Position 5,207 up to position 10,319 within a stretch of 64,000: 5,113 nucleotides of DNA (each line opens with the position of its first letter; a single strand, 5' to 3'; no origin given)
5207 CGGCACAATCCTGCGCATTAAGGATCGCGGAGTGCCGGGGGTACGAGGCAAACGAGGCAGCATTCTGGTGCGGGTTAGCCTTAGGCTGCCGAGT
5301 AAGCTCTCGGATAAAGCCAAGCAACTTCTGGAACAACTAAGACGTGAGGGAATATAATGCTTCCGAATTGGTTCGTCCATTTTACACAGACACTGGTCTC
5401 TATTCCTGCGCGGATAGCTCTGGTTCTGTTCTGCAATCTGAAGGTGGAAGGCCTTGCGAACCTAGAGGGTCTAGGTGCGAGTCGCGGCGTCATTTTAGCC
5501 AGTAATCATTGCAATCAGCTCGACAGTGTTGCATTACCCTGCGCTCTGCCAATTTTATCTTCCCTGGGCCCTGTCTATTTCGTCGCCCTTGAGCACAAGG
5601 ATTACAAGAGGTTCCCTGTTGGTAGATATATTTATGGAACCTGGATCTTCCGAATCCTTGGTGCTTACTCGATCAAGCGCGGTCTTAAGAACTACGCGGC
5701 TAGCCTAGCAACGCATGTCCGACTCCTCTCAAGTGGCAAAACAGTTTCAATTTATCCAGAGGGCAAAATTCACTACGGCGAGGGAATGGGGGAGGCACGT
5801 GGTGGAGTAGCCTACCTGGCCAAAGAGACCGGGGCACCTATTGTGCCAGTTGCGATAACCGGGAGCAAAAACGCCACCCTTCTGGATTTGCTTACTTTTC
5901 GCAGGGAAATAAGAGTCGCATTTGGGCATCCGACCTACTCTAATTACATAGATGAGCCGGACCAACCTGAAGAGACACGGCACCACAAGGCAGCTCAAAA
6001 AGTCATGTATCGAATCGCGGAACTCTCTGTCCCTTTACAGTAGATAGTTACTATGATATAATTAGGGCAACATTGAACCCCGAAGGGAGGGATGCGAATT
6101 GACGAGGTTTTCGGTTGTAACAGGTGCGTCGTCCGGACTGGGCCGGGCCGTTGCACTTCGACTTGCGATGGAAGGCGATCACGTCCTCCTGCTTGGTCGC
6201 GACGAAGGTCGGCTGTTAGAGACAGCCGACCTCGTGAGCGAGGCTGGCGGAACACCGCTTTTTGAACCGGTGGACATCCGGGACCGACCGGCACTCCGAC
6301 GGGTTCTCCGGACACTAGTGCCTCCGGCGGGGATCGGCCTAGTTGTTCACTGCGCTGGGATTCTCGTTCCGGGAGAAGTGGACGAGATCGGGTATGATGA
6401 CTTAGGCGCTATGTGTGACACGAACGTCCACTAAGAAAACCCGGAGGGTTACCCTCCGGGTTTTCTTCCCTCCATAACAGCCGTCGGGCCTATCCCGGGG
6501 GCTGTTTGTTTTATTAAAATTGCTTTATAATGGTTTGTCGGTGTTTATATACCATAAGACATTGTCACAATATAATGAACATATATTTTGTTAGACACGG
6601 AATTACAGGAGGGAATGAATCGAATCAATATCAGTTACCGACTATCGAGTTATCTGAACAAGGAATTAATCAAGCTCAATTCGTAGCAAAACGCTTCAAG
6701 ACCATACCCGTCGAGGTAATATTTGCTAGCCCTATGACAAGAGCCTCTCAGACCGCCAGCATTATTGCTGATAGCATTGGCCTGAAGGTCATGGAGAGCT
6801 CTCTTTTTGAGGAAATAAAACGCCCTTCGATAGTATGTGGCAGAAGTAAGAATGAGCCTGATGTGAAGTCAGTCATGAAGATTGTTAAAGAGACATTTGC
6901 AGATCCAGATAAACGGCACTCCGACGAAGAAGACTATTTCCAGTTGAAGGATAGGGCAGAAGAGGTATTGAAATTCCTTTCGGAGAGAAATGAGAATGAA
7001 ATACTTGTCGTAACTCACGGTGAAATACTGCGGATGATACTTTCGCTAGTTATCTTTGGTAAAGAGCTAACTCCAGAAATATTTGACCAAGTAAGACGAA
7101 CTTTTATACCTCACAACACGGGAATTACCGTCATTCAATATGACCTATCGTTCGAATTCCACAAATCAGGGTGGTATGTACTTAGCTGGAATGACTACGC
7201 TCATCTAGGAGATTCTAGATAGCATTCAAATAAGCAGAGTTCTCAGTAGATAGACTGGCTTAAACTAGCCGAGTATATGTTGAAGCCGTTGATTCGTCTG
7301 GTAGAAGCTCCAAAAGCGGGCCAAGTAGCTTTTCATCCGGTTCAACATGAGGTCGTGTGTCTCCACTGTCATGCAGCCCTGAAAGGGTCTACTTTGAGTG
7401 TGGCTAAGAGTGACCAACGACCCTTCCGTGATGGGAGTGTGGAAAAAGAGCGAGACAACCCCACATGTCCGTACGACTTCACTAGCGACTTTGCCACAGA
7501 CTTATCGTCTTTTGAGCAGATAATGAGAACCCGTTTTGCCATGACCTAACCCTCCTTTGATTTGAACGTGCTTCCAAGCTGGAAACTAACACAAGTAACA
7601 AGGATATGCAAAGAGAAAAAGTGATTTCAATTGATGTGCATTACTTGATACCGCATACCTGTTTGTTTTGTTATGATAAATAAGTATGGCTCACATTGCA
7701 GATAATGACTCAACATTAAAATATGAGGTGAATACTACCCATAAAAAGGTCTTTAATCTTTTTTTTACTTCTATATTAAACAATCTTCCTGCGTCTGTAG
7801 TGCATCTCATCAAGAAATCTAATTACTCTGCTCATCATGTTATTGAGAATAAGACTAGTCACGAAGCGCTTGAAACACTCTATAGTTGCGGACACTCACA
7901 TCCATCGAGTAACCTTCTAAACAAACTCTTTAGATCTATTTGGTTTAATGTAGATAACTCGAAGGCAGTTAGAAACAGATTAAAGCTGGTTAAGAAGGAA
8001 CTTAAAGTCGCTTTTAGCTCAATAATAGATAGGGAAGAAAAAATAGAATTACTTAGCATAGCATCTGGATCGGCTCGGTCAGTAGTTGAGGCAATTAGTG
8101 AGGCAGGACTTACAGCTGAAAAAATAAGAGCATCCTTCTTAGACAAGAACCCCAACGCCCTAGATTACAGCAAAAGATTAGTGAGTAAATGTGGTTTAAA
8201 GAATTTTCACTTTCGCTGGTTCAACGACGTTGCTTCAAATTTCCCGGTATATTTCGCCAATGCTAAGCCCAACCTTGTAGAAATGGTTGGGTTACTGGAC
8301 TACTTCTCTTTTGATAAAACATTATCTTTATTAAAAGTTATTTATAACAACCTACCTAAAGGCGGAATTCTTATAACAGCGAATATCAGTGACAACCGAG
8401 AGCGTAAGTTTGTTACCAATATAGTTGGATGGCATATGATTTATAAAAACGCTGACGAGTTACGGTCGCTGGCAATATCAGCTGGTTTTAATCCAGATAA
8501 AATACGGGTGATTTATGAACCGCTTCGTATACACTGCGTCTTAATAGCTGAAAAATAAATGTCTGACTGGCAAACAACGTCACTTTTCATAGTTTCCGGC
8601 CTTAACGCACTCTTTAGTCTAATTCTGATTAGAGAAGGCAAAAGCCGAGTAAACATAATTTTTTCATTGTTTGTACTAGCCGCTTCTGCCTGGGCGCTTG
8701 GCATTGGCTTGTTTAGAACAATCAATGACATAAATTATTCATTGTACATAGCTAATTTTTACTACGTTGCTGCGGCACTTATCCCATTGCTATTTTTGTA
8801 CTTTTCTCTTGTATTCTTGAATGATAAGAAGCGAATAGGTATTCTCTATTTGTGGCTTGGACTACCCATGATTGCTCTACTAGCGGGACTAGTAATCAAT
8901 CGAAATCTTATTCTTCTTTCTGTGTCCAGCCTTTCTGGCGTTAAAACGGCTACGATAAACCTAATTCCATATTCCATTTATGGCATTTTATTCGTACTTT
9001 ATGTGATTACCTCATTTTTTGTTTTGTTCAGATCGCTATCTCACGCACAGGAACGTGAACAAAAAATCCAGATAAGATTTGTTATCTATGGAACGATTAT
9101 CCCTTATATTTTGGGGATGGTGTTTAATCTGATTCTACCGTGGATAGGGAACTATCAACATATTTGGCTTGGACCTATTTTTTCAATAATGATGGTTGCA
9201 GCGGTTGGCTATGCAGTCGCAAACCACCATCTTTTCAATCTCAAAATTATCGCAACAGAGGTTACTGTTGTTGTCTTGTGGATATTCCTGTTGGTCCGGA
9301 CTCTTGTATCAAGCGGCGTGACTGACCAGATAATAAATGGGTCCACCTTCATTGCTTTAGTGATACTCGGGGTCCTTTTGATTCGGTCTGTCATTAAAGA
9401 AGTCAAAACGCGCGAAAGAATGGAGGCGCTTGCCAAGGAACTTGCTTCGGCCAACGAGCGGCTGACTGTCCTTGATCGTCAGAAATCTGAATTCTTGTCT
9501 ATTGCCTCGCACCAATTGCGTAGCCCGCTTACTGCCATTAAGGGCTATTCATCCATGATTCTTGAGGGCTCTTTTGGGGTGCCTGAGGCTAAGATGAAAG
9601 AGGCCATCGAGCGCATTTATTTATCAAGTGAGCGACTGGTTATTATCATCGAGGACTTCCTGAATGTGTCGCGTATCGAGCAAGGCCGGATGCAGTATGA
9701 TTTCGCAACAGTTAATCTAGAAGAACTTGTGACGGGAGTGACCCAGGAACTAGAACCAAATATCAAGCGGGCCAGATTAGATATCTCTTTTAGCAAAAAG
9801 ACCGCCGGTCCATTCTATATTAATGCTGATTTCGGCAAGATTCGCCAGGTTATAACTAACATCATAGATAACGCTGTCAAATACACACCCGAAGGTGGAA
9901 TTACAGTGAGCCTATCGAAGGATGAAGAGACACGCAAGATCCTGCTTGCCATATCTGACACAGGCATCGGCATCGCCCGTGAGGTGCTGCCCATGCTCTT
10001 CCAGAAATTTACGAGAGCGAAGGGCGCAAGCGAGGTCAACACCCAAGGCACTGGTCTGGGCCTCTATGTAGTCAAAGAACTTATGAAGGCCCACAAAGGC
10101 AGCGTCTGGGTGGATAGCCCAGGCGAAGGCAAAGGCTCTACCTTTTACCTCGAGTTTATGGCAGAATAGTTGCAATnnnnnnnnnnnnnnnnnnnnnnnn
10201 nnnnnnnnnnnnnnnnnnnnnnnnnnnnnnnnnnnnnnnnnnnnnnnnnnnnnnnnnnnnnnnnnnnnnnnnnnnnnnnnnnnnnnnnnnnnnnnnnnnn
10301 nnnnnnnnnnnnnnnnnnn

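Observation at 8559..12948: Orphan multi-TM sensor kinase coupled to a 923-aa secreted beta-helix/SH3b/lytic-transglycosylase-like protein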

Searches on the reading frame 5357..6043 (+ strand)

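Call 49: search_protein_families(library=pfam, proteins=[window:5357-6043:+], max_evalue=0.001)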
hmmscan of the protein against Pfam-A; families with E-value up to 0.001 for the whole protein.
window:5357-6043:+ (228 aa): 1 family
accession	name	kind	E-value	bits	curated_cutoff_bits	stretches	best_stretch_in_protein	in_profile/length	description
PF01553.26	Acyltransferase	-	2.2e-17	63.5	23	1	30-167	4-131/132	Acyltransferase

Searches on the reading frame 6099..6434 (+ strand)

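Call 49: search_protein_families(library=pfam, proteins=[window:6099-6434:+], max_evalue=0.001)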
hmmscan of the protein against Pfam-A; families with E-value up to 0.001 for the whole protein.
window:6099-6434:+ (111 aa): 3 families
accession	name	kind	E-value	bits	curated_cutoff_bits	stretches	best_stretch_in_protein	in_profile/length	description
PF00106.31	adh_short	-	5.7e-14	52.5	26.6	1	6-110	4-109/195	short chain dehydrogenase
PF13561.12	adh_short_C2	-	2.5e-08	34.3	27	1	9-110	1-105/236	Enoyl-(Acyl carrier protein) reductase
PF08659.16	KR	-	3.1e-07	30.9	22.6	1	6-106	4-109/180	KR domain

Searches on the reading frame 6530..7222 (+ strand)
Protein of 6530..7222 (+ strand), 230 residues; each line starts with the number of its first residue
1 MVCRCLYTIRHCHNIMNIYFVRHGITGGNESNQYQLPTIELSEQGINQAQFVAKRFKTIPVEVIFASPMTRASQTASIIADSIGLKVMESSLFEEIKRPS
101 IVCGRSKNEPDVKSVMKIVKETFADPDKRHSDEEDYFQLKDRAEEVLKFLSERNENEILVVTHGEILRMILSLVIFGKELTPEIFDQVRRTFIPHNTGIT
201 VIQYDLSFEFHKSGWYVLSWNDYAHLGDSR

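Call 3: search_protein_families(library=pfam, proteins=[window:6530-7222:+], max_evalue=1)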
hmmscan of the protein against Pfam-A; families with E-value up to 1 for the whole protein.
window:6530-7222:+ (230 aa): 2 families
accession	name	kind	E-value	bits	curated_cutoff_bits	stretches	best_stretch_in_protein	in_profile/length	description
PF00300.27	His_Phos_1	-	3.1e-30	105.8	21.7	1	18-222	1-193/194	Histidine phosphatase superfamily (branch 1)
PF15276.11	PP1_bind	-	0.074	13.7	27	1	174-188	5-19/62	Protein phosphatase 1 binding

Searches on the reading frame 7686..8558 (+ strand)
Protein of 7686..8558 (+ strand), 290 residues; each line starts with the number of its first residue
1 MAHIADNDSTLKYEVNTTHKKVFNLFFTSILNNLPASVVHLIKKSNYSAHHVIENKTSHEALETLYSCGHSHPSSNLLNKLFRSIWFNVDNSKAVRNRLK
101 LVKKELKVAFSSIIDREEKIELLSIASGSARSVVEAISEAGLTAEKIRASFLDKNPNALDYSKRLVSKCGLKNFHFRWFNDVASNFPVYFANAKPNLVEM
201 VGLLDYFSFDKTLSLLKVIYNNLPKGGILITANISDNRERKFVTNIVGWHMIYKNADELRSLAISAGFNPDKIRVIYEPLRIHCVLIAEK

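Call 3: search_protein_families(library=pfam, proteins=[window:7686-8558:+], max_evalue=1)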
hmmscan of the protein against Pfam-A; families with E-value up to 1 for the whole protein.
window:7686-8558:+ (290 aa): 3 families
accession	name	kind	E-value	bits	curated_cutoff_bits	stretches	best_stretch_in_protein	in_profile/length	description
PF12147.14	Methyltransf_20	-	1.3e-08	34.9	21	1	72-289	87-308/309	Putative methyltransferase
PF13847.12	Methyltransf_31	-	0.0015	18.7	27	1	119-239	4-117/145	Methyltransferase domain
PF13649.12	Methyltransf_25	-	0.12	13.6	27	1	125-227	4-97/97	Methyltransferase domain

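Call 4: search_protein_families(library=ncbifam, proteins=[window:7686-8558:+], max_evalue=1)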
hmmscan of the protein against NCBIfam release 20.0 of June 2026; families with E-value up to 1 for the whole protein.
window:7686-8558:+ (290 aa): 2 families
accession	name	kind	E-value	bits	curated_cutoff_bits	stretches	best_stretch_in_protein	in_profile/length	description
TIGR00740.1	TIGR00740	equivalog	0.027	14.2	193.3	1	196-265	124-193/239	carboxy-S-adenosyl-L-methionine synthase CmoA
NF007355.0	PRK09850.1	equivalog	0.12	11.5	540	1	113-190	88-163/313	pseudouridine kinase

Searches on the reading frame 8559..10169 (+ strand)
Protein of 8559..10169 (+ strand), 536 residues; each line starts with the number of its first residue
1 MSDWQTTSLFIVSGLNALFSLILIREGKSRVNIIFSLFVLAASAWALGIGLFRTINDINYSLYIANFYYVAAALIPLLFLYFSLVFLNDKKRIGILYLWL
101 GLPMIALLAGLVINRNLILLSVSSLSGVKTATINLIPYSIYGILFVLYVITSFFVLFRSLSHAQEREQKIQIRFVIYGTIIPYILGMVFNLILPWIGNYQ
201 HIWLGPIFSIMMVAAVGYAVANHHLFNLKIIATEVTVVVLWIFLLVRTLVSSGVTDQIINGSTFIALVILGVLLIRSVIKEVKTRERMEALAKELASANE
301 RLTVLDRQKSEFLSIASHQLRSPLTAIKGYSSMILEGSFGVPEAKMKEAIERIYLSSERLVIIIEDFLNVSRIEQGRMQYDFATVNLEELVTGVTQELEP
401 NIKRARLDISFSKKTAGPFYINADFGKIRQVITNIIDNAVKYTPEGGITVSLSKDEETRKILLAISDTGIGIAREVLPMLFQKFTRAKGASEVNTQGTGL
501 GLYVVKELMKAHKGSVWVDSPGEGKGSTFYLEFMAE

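Call 3: search_protein_families(library=pfam, proteins=[window:8559-10169:+], max_evalue=1)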
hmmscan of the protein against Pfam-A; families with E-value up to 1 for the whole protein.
window:8559-10169:+ (536 aa): 6 families
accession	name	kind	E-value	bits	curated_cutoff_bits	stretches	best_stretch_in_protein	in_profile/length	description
PF02518.31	HATPase_c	-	1.6e-27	96.5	26.4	1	427-533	5-107/111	Histidine kinase-, DNA gyrase B-, and HSP90-like ATPase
PF00512.31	HisKA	-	2e-16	60.2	26.9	1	308-376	1-66/66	His Kinase A (phospho-acceptor) domain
PF16927.11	HisKA_7TM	-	8.4e-13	49.1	28.6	1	11-228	3-222/224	N-terminal 7TM region of histidine kinase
PF13581.12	HATPase_c_2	-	0.00046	20.6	27.4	1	432-511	40-111/127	Histidine kinase-like ATPase domain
PF08285.16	DPM3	-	0.0032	18.1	25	1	229-296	6-74/90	Dolichol-phosphate mannosyltransferase subunit 3 (DPM3)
PF14501.12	HATPase_c_5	-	0.028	14.8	22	1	428-519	6-89/102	GHKL domain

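Call 4: search_protein_families(library=ncbifam, proteins=[window:8559-10169:+], max_evalue=1)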
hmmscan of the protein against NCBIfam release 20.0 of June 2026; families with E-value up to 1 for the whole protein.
window:8559-10169:+ (536 aa): 84 families (the best 25 are shown)
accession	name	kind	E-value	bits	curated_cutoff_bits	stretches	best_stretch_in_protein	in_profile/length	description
NF046044.1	PnpS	equivalog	5.2e-55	187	400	1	304-533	165-389/390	two-component system histidine kinase PnpS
NF033092.0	HK_WalK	equivalog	1.1e-47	162.9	725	1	305-532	368-591/594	cell wall metabolism sensor histidine kinase WalK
TIGR02966.1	phoR_proteo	equivalog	1.1e-47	162.7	334.2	1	301-533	106-333/333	phosphate regulon sensor histidine kinase PhoR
TIGR02956.1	TMAO_torS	equivalog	3.5e-46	157.8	676.5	1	283-533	438-680/967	TMAO reductase system sensor histidine kinase/response regulator TorS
NF047874.1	MASE3_PAS_HK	subfamily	4.2e-42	144.8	560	1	275-534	368-624/655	MASE3 domain-containing sensor histidine kinase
NF041947.1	LuxQ_Vibrio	equivalog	1.6e-40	138.8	1200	1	298-534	461-695/843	quorum-sensing autoinducer 2 sensor kinase/phosphatase LuxQ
NF008302.0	PRK11091.1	equivalog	5.9e-39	133.9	838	1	299-534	273-504/779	aerobic respiration two-component sensor histidine kinase ArcB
NF041880.1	EPS_EpsF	equivalog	2.3e-38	132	900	1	298-530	263-488/492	response regulator EpsF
NF033093.1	HK_VicK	exception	9.6e-38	130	680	1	306-530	206-430/448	cell wall metabolism sensor histidine kinase VicK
NF041735.1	hist_kin_RppB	equivalog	1.1e-37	129.9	400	1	307-532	214-436/438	two-component system sensor histidine kinase RppB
NF008318.0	PRK11107.1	equivalog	4.7e-37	127.5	890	1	284-533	268-516/920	two-component sensor histidine kinase BarA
NF038297.2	hybrid_HK_HrmK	equivalog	1.6e-35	122.8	725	1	233-530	158-452/607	hybrid histidine kinase/response regulator HrmK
NF008312.0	PRK11100.1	equivalog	1.2e-34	120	356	1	282-520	230-460/477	two-component system sensor histidine kinase CreC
NF033091.0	HK_VanS_ACDEFG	equivalog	2.9e-34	118.5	400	1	280-520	45-281/293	vancomycin resistance histidine kinase VanS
NF045901.1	HisKinLetSLeg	equivalog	8e-34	116.8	1650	1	299-531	283-514/906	two-component system sensor histidine kinase LetS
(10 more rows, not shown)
